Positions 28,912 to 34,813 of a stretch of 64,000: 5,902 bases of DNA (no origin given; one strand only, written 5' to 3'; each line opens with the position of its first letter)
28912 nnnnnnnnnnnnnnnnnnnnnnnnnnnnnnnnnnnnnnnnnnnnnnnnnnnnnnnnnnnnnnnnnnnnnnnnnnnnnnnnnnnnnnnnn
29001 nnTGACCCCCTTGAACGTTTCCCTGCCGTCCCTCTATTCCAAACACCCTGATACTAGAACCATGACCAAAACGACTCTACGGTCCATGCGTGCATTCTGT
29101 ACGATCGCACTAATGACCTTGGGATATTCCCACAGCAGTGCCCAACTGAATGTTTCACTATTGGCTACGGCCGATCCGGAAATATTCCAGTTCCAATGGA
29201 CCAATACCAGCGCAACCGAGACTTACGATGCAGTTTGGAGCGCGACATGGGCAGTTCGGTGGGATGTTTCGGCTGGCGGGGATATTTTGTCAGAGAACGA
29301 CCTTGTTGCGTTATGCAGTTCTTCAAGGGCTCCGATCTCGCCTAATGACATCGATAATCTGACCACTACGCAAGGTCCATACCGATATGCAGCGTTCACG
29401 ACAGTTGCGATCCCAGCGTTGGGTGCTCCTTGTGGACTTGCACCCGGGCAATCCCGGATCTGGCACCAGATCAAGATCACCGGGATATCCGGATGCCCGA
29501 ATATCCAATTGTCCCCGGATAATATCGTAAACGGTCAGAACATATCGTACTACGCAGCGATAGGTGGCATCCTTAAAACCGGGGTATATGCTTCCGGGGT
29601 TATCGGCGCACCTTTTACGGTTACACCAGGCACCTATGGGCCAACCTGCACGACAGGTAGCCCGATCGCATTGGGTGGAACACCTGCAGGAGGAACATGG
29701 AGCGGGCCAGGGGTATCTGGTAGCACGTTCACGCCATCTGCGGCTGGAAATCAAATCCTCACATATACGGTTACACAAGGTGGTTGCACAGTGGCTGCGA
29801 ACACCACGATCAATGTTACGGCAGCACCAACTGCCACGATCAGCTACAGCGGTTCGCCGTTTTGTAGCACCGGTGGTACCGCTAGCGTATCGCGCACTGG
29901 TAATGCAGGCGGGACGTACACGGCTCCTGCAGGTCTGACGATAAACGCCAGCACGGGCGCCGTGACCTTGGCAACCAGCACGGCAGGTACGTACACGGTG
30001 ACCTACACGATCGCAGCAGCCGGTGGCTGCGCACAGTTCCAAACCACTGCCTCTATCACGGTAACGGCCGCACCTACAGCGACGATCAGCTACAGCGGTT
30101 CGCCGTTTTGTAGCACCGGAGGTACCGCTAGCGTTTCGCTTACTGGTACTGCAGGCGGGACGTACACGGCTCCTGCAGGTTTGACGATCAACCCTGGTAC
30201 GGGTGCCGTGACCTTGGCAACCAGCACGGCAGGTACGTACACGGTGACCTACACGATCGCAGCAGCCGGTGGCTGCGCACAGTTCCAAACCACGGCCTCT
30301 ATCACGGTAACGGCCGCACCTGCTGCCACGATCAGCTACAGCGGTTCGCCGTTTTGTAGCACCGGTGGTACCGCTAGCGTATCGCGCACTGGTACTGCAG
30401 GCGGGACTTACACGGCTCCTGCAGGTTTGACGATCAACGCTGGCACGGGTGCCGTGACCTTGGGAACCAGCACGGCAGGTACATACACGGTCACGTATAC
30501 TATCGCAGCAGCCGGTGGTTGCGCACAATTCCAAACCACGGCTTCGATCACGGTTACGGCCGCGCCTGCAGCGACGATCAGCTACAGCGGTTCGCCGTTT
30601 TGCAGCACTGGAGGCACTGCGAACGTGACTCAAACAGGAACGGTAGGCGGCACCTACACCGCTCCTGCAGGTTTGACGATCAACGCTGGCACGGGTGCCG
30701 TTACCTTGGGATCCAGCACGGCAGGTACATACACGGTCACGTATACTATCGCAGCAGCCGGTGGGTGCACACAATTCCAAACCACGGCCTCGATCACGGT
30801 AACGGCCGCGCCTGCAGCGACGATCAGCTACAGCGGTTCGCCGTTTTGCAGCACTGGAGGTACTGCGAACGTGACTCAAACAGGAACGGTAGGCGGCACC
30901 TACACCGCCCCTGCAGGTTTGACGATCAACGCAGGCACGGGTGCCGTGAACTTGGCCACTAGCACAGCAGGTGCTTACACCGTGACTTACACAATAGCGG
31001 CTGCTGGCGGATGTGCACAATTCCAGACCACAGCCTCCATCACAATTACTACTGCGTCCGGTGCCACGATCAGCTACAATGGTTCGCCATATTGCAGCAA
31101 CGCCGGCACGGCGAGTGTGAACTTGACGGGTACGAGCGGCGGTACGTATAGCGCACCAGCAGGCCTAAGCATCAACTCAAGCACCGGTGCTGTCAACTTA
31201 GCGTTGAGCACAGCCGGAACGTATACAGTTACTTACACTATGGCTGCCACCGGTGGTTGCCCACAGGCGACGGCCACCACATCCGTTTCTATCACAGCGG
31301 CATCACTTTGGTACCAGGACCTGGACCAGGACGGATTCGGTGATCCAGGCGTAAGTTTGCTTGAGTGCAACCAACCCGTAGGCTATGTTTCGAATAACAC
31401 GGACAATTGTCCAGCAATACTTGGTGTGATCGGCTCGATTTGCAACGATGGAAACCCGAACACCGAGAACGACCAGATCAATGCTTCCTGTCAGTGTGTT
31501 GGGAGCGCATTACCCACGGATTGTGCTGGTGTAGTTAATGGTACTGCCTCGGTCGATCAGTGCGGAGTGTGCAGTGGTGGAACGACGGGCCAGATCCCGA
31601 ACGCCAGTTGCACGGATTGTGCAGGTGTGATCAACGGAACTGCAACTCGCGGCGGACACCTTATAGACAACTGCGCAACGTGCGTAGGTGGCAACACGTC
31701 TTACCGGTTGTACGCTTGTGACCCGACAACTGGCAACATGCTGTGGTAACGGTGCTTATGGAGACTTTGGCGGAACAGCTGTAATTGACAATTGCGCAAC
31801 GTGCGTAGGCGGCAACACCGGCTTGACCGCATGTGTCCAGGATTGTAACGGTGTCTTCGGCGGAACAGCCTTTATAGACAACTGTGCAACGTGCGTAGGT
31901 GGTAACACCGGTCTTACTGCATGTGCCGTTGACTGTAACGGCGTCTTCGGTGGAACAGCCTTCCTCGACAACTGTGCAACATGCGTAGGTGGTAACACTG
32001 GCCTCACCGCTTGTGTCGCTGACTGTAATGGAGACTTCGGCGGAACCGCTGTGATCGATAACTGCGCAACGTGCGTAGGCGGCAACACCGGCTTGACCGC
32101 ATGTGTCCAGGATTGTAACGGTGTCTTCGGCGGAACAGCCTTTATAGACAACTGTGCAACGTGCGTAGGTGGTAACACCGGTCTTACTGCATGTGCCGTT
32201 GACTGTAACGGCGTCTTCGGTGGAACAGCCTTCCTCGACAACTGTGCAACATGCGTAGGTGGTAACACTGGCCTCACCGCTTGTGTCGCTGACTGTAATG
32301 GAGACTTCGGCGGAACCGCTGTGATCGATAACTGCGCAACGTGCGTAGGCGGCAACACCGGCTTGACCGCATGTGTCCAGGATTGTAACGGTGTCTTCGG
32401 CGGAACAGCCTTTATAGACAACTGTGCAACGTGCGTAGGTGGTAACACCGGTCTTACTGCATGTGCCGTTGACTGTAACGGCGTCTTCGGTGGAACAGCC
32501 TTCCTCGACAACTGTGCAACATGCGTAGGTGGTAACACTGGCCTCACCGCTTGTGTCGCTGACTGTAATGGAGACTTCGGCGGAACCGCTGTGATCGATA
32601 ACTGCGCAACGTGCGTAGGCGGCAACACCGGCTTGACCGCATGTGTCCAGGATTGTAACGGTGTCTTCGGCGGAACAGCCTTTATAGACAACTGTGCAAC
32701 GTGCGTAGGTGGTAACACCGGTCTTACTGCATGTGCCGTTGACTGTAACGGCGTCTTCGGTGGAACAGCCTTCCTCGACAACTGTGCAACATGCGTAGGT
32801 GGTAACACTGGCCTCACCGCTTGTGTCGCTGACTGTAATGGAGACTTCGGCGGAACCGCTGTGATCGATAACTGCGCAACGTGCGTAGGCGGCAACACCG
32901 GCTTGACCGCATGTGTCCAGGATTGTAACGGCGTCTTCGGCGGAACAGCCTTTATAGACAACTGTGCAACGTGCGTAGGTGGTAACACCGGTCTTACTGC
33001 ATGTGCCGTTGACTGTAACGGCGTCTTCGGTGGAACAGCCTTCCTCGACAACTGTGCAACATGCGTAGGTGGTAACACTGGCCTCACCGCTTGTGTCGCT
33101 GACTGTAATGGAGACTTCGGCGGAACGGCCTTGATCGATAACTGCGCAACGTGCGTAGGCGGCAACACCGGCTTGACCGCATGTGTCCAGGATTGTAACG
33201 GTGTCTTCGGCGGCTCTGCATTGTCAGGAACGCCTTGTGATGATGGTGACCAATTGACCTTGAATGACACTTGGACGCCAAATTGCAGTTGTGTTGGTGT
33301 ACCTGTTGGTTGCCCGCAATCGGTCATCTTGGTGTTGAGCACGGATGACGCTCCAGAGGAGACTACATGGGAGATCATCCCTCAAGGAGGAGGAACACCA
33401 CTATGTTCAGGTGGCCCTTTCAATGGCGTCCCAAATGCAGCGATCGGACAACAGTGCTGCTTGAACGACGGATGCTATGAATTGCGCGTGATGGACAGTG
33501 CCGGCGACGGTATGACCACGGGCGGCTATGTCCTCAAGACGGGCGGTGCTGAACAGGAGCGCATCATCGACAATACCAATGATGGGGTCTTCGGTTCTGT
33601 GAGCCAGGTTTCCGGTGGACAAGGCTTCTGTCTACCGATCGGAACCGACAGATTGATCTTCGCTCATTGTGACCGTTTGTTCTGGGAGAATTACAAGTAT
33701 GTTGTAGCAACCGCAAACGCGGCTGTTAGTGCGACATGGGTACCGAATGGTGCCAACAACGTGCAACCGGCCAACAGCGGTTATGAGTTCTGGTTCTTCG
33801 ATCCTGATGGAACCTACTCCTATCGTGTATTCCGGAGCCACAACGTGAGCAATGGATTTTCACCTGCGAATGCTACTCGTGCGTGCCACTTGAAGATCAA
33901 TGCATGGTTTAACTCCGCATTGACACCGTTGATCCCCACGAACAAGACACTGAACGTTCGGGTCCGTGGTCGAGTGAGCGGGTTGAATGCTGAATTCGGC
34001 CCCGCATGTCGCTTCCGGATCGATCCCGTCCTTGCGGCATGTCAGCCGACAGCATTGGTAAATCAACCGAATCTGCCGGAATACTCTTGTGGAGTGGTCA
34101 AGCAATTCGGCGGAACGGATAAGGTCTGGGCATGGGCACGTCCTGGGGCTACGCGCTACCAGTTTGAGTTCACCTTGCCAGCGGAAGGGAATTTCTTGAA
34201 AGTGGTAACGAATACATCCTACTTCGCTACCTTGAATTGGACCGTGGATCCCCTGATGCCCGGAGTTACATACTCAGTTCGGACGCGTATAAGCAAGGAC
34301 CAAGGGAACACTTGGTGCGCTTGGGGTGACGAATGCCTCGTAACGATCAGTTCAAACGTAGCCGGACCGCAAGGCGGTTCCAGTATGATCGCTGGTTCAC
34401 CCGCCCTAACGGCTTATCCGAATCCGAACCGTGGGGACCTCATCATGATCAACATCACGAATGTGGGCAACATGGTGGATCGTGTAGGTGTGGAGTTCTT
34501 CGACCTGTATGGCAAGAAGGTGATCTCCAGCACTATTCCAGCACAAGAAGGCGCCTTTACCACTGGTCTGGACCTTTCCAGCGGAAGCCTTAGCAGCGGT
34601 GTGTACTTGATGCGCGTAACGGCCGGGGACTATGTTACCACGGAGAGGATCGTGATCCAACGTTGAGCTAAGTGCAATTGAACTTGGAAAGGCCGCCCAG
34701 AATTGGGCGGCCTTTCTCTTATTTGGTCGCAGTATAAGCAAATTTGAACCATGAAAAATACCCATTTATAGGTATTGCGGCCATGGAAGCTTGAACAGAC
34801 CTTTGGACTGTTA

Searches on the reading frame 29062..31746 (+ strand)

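Call 67: search_protein_families(library=pfam, proteins=[window:29062-31746:+], max_evalue=0.01)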
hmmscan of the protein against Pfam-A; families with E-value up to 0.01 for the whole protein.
window:29062-31746:+ (895 aa): 9 families
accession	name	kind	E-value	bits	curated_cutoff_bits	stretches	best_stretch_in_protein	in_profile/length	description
PF16403.11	Bact_surface_Ig-like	-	3.8e-12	46.5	27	0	302-322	40-60/71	Bacterial surface protein, Ig-like domain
PF04234.18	CopC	-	2.7e-11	44.7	23.3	0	339-403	21-80/92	CopC domain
PF05345.18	He_PIG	-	4.2e-11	43.6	24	0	415-499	12-96/96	Putative Ig domain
PF07523.18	Big_3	-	1.3e-08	35.4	21.2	0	301-334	39-66/68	Bacterial Ig-like domain (group 3)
PF24507.1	Ig_CFAP65_4th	-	7.8e-07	29.8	27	0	315-361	25-73/76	CFAP65, fourth Ig-like domain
PF14059.11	DUF4251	-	4e-05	24.1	27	0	284-347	63-132/133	Domain of unknown function (DUF4251)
PF00630.25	Filamin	-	0.0001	23.5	26.9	0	282-321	32-74/93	Filamin/ABP280 repeat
PF24908.1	Ig_SIBA-E_2nd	-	0.00053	20.6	27.8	0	285-318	40-73/117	Integrin beta-like protein A-E, second Ig-like domain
PF18931.5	DUF5680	-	0.0082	17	25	0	559-592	68-101/104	Domain of unknown function (DUF5680)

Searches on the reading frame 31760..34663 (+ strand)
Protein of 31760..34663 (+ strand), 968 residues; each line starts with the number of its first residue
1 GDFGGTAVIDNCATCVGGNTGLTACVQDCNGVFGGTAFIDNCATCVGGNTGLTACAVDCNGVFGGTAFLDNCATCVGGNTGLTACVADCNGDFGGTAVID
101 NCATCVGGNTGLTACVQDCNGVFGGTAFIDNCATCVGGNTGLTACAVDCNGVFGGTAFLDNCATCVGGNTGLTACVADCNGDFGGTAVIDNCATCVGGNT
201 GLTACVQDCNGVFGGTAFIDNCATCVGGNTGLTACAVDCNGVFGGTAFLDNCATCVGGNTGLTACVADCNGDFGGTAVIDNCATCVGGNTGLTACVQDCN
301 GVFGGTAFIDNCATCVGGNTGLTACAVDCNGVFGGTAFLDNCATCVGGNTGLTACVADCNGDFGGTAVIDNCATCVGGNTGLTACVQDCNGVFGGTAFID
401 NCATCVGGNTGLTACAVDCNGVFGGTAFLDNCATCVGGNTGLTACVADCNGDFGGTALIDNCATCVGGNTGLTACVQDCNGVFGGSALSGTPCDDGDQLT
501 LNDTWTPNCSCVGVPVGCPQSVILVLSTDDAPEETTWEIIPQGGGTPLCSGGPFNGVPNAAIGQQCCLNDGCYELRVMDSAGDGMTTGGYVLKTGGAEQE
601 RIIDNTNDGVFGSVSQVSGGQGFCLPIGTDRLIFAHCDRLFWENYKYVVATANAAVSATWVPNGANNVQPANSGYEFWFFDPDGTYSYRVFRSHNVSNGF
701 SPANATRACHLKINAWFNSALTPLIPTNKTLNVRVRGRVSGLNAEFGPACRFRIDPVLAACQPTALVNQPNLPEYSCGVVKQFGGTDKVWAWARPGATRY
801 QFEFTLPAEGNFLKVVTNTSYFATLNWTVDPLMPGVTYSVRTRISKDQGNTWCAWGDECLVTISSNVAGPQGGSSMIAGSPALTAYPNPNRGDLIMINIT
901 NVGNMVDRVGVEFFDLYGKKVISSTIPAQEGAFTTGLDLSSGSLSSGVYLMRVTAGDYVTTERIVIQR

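Call 67: search_protein_families(library=pfam, proteins=[window:31760-34663:+], max_evalue=0.01)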
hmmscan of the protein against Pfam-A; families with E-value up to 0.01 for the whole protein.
window:31760-34663:+ (968 aa): 1 family
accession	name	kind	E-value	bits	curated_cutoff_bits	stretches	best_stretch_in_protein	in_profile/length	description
PF18962.6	Por_Secre_tail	-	2.4e-08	34.6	27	1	886-966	2-75/75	Secretion system C-terminal sorting domain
